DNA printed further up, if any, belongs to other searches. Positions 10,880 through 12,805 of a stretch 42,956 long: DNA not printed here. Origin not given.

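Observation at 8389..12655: Three-gene envelope metal-handling operon built around an uncharacterised DUF4331 protein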

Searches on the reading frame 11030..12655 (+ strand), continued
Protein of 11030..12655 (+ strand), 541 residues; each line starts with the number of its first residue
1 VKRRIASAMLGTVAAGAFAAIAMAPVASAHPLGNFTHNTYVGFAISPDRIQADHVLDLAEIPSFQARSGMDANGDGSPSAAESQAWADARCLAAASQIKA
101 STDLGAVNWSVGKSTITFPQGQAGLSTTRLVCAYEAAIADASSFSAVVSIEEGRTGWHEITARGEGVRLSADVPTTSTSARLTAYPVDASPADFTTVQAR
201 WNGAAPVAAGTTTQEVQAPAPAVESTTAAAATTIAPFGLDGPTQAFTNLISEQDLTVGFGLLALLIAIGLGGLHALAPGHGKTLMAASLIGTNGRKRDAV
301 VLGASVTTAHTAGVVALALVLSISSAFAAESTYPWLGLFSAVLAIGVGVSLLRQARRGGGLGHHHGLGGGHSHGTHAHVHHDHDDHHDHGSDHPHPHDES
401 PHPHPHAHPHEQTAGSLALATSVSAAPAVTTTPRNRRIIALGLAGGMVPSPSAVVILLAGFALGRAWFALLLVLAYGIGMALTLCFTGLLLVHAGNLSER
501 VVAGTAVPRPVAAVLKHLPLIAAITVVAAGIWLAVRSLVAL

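Call 55: get_annotated_region(hit=H9, flank=6000)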
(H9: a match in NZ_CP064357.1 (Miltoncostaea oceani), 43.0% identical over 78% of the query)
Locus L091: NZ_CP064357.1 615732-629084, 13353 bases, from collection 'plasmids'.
description: Miltoncostaea oceani strain SCSIO 61214 plasmid unnamed1, complete sequence
organism: Miltoncostaea oceani (NCBI taxid 2843216)
taxonomy: Bacteria; Actinomycetota; Thermoleophilia; Miltoncostaeales; Miltoncostaeaceae; Miltoncostaea; Miltoncostaea oceani
host: -; source: pure culture,marine sediment; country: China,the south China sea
typing (MOB-suite, as given by PLSDB): non-mobilizable
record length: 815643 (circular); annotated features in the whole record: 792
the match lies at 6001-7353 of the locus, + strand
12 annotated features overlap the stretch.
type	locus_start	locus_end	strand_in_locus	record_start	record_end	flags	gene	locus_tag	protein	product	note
CDS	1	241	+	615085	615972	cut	-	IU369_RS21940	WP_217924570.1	hypothetical protein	-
CDS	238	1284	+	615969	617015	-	-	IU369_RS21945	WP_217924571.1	radical SAM/SPASM domain-containing protein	-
CDS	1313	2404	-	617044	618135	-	-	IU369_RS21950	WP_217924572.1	HAMP domain-containing sensor histidine kinase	GO:0007165 - signal transduction [Evidence IEA]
CDS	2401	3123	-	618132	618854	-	-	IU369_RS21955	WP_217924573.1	response regulator transcription factor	GO:0000160 - phosphorelay signal transduction system [Evidence IEA]; GO:0006355 - regulation of DNA-templated ...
CDS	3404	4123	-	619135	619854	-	-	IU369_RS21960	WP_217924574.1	peptidoglycan DD-metalloendopeptidase family protein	-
CDS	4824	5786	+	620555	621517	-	-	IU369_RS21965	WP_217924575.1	hypothetical protein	-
CDS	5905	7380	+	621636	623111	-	-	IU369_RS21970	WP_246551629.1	DUF4331 domain-containing protein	-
CDS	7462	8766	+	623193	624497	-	-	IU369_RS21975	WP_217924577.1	tetratricopeptide repeat protein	-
CDS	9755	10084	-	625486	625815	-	-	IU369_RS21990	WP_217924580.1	transposase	GO:0006313 - DNA transposition [Evidence IEA]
CDS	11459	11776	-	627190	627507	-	-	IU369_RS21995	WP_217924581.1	hypothetical protein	-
CDS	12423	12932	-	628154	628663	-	-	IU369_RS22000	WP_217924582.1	hypothetical protein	-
CDS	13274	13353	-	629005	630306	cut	-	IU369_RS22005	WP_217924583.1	hypothetical protein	-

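Call 56: get_annotated_region(hit=H35, flank=6000)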
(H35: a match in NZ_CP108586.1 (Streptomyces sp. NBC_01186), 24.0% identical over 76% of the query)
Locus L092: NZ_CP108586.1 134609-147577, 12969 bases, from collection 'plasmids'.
description: Streptomyces sp. NBC_01186 plasmid unnamed1, complete sequence
organism: Streptomyces sp. NBC_01186 (NCBI taxid 2903765)
taxonomy: Bacteria; Actinomycetota; Actinomycetes; Kitasatosporales; Streptomycetaceae; Streptomyces; Streptomyces sp. NBC 01186
host: -; source: -; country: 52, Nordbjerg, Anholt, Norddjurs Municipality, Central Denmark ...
typing (MOB-suite, as given by PLSDB): non-mobilizable; replicon rep_cluster_1974; mating-pair formation MPF_T
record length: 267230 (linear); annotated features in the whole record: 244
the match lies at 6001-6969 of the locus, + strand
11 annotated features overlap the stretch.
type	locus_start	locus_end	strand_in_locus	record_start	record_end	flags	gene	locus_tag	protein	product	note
CDS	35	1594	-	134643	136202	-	-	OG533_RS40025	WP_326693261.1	DUF2637 domain-containing protein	-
CDS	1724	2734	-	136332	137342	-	-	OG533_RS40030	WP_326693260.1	ArsR family transcriptional regulator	GO:0006355 - regulation of DNA-templated transcription [Evidence IEA]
CDS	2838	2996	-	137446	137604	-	-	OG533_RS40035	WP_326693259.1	DUF6207 family protein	-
CDS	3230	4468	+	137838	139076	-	-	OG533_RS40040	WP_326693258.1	ParA family protein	-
CDS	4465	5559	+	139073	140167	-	-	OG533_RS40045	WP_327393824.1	ParB N-terminal domain-containing protein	-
CDS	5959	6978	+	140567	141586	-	-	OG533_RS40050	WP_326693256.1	DUF4331 family protein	-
CDS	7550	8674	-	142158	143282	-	-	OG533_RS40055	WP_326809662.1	FAD-dependent oxidoreductase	-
CDS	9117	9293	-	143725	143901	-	-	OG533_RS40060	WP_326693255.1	hypothetical protein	-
CDS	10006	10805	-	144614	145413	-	-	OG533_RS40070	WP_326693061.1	IS5 family transposase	-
CDS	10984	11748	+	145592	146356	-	cas5c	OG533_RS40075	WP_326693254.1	type I-C CRISPR-associated protein Cas5c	GO:0043571 - maintenance of CRISPR repeat elements [Evidence IEA]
CDS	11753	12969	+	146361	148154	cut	cas8c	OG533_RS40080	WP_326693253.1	type I-C CRISPR-associated protein Cas8c/Csd1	GO:0043571 - maintenance of CRISPR repeat elements [Evidence IEA]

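Call 59: search_dna_similar(query=L084:8874-9980:+, collection=plasmids, mode=protein, max_rows=30, max_evalue=0.00001)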
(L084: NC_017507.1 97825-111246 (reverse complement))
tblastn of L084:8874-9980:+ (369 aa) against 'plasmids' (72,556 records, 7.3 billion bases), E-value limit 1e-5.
Records with a match: 266; places in all: 276; records where one place covers at least 80% of the query: 16.
Best place of each record, by identity: >=99% 1; <60% 265.
By first word of the organism name: Ralstonia 134; Rhizobium 36; Sinorhizobium 25; Pseudoalteromonas 8; Novosphingobium 6; Deinococcus 4; Ensifer 3; Marinobacter 2; Paraburkholderia 2; Comamonadaceae 2; and 36 more.
By predicted mobility (MOB-suite, as given by PLSDB): mobilizable 116; non-mobilizable 114; conjugative 36.
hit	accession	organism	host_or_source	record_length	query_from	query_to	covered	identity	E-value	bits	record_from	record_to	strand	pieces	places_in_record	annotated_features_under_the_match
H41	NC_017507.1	Marinobacter adhaerens HP15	German Wadden Sea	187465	1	369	100%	100.0%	0e+0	643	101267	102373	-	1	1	HupE/UreJ family protein | hypothetical protein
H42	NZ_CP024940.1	Paraburkholderia hospita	soil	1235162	24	365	93%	40.6%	9e-48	180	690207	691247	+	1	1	record has no annotation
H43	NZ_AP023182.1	Paraburkholderia sp. PGU19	Physopelta gutta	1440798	23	364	93%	38.7%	2e-42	165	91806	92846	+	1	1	record has no annotation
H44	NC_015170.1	Deinococcus proteolyticus MRP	feces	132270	18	365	94%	37.8%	1e-46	177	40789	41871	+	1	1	HupE/UreJ family protein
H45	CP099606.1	Comamonadaceae bacterium OTU4NAUVB1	Arabidopsis thaliana,pure culture,leaf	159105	19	364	94%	34.3%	2e-28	124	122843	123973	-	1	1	HupE/UreJ family protein | SMP-30/gluconolactonase/LRE family protein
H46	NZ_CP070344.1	Variovorax sp. PDNC026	cell culture,Plastic debris in ...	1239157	20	321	82%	38.2%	2e-31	132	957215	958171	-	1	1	none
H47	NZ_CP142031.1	Pseudoalteromonas sp. CuT4-3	whole organism,deep-sea sediment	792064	23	364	93%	33.1%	7e-35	143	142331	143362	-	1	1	HupE/UreJ family protein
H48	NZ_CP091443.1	Pseudoalteromonas sp. CF6-2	sediment,South Sea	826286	23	364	93%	32.9%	6e-39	155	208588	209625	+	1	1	HupE/UreJ family protein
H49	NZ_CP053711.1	Lichenicola cladoniae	Cladonia borealis,cell culture,lichen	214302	23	365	93%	31.7%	5e-30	129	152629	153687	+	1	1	HupE/UreJ family protein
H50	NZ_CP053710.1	Lichenicola cladoniae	Cladonia borealis,cell culture,lichen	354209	23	364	93%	31.5%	2e-29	127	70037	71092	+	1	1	HupE/UreJ family protein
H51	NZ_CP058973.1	Pseudoalteromonas sp. JSTW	cell culture,marine sediment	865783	23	364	93%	30.6%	2e-33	139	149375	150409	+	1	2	HupE/UreJ family protein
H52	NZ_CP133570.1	Pseudoalteromonas sp. HL-AS1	sediment core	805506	63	364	82%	33.1%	6e-31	131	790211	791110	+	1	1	HupE/UreJ family protein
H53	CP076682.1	Pseudoalteromonas shioyasakiensis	isolated microorganism,Ocean water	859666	21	364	93%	29.0%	2e-34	142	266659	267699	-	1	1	HupE/UreJ family protein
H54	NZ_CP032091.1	Pseudoalteromonas donghaensis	cell culture,seawater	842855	66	364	81%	32.1%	2e-32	136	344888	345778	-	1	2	HupE/UreJ family protein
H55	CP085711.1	Bacillus sp. F19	single cell,soil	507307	18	364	94%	27.7%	5e-14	81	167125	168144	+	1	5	HupE/UreJ family protein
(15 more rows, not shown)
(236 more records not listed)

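Call 60: get_annotated_region(hit=H44, flank=6000)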
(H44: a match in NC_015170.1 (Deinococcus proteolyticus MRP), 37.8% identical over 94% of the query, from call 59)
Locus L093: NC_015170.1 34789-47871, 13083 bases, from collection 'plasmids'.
description: Deinococcus proteolyticus MRP plasmid pDEIPR03, complete sequence
organism: Deinococcus proteolyticus MRP (NCBI taxid 693977)
taxonomy: Bacteria; Deinococcota; Deinococci; Deinococcales; Deinococcaceae; Deinococcus; Deinococcus proteolyticus; Deinococcus proteolyticus MRP
host: -; source: feces; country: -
typing (MOB-suite, as given by PLSDB): non-mobilizable; replicon rep_cluster_1658
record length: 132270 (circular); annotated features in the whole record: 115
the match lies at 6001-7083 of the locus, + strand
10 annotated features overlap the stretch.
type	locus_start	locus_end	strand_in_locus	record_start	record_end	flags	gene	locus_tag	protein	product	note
CDS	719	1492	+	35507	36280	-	-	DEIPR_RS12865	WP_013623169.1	ParA family protein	-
CDS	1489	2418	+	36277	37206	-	-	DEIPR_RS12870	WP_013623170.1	ParB/RepB/Spo0J family partition protein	-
CDS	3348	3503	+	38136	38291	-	-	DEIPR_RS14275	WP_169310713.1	hypothetical protein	-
CDS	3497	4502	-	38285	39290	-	-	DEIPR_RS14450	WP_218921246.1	IS630 family transposase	-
CDS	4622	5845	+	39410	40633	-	-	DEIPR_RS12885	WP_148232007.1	phosphoesterase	-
CDS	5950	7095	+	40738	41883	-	-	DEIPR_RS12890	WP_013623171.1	HupE/UreJ family protein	-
CDS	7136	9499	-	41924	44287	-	-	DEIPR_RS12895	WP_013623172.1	EAL domain-containing protein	-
CDS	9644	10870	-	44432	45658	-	-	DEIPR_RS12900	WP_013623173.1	mechanosensitive ion channel family protein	-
CDS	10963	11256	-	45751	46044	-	-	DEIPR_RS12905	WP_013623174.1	hypothetical protein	-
CDS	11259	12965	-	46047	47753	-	-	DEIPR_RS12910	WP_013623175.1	alkaline phosphatase PhoX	-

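Call 61: get_annotated_region(hit=H48, flank=7000)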
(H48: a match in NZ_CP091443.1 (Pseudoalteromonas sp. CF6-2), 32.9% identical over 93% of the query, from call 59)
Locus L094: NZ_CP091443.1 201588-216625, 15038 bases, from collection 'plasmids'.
description: Pseudoalteromonas sp. CF6-2 plasmid unnamed, complete sequence
organism: Pseudoalteromonas sp. CF6-2 (NCBI taxid 562716)
taxonomy: Bacteria; Pseudomonadota; Gammaproteobacteria; Alteromonadales; Pseudoalteromonadaceae; Pseudoalteromonas; Pseudoalteromonas sp. CF6-2
host: -; source: sediment,South Sea; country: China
typing (MOB-suite, as given by PLSDB): non-mobilizable
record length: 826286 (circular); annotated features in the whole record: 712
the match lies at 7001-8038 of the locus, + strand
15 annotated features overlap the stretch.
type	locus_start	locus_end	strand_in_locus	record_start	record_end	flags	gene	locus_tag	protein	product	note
CDS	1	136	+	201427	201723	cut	-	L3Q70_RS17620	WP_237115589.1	DUF1496 domain-containing protein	-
CDS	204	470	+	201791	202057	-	-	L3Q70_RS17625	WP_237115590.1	VF530 family protein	-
CDS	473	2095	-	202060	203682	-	-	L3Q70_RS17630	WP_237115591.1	diacylglycerol kinase family protein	-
CDS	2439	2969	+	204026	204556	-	-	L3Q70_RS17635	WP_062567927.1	sigma-70 family RNA polymerase sigma factor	GO:0006352 - DNA-templated transcription initiation [Evidence IEA]; GO:0006355 - regulation of DNA-templated ...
CDS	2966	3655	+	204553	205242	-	-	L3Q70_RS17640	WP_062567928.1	anti-sigma factor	-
CDS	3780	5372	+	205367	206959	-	-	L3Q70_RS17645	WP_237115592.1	DUF4331 domain-containing protein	-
CDS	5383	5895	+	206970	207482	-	-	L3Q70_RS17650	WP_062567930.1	Ig-like domain-containing protein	-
CDS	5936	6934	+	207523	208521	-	-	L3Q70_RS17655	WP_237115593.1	hypothetical protein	-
CDS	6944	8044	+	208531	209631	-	-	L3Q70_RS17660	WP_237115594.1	HupE/UreJ family protein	-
CDS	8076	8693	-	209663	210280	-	-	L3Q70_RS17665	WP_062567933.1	TetR/AcrR family transcriptional regulator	GO:0006355 - regulation of DNA-templated transcription [Evidence IEA]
CDS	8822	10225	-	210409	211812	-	-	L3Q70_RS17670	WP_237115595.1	efflux transporter outer membrane subunit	GO:0006810 - transport [Evidence IEA]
CDS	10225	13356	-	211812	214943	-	-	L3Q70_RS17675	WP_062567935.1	efflux RND transporter permease subunit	GO:0042908 - xenobiotic transport [Evidence IEA]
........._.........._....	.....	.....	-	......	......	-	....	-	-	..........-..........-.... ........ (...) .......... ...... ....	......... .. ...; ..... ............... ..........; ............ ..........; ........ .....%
CDS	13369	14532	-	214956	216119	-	-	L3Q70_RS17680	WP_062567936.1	efflux RND transporter periplasmic adaptor subunit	GO:0006810 - transport [Evidence IEA]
CDS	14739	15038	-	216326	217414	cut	-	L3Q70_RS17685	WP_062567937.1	ATP-dependent 6-phosphofructokinase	GO:0006002 - fructose 6-phosphate metabolic process [Evidence IEA]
